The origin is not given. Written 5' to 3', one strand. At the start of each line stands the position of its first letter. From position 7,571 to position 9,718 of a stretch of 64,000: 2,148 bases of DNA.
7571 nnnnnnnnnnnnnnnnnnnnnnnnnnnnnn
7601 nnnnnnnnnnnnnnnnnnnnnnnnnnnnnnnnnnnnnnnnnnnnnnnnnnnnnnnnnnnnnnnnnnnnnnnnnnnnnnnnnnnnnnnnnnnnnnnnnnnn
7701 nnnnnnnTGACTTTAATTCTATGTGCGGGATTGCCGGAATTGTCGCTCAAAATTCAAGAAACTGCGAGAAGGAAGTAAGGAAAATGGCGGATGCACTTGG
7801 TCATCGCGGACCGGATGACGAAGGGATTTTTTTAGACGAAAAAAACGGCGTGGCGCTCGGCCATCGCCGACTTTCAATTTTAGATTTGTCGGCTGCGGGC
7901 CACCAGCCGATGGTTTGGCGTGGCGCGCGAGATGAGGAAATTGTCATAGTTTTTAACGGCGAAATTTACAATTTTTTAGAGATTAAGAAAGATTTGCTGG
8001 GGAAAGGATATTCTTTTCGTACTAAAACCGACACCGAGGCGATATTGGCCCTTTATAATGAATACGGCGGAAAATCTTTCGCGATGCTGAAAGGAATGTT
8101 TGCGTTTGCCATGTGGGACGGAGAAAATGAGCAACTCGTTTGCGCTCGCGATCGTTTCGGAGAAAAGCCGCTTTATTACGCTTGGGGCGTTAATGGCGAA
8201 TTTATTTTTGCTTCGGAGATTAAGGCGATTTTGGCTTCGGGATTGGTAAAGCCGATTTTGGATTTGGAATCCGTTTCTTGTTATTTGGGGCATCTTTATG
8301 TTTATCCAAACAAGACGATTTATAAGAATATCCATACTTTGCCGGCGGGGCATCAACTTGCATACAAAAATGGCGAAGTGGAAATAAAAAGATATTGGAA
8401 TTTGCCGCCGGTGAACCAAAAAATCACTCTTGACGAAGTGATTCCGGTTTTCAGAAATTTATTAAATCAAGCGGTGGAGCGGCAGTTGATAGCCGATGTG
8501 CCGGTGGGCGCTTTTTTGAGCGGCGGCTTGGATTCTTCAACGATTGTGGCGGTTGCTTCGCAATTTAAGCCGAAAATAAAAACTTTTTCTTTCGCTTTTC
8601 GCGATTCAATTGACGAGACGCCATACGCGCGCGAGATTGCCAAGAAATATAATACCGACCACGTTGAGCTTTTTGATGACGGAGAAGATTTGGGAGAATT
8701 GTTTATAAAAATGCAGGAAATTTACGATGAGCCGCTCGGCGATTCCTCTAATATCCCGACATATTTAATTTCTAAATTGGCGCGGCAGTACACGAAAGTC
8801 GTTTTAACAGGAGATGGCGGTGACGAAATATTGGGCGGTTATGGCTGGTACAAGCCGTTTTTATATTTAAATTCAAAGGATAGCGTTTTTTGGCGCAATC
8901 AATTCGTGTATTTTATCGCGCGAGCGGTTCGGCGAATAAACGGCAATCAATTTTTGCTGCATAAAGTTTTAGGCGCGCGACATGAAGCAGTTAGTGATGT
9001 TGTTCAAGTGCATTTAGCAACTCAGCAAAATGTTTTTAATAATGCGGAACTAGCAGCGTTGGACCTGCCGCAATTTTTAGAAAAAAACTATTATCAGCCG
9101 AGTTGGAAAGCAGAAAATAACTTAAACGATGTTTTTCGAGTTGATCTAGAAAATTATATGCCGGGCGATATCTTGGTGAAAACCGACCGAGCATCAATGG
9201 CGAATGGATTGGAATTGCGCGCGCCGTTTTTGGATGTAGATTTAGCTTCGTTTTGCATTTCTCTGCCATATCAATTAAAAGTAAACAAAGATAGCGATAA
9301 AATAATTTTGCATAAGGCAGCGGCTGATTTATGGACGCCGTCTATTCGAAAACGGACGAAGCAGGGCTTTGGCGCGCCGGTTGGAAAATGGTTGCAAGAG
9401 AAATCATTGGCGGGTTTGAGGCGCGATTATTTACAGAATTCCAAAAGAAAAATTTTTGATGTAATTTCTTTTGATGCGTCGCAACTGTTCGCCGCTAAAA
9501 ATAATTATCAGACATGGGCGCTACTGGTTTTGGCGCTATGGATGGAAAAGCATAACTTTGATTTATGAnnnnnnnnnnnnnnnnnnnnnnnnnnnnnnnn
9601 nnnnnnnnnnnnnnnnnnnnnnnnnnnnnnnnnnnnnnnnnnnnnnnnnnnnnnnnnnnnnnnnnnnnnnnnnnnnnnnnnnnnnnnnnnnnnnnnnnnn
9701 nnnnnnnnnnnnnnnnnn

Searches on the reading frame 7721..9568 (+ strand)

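Call 57: search_protein_families(library=pfam, proteins=[window:7721-9568:+], max_evalue=0.001)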
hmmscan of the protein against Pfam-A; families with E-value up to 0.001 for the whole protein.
window:7721-9568:+ (615 aa): 5 families
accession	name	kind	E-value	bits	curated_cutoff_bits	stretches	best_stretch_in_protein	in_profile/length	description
PF00733.27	Asn_synthase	-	2.6e-85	287.6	21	1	244-609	2-354/354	Asparagine synthase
PF13537.11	GATase_7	-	3.8e-44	150.1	25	1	48-172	1-123/123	Glutamine amidotransferase domain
PF13522.11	GATase_6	-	3.7e-40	137.4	27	1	31-166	1-130/130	Glutamine amidotransferase domain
PF12481.13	DUF3700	-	7.2e-05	22.8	27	1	71-171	74-177/228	Aluminium induced protein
PF06508.19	QueC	-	0.00059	19.8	22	0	265-316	5-57/210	Queuosine biosynthesis protein QueC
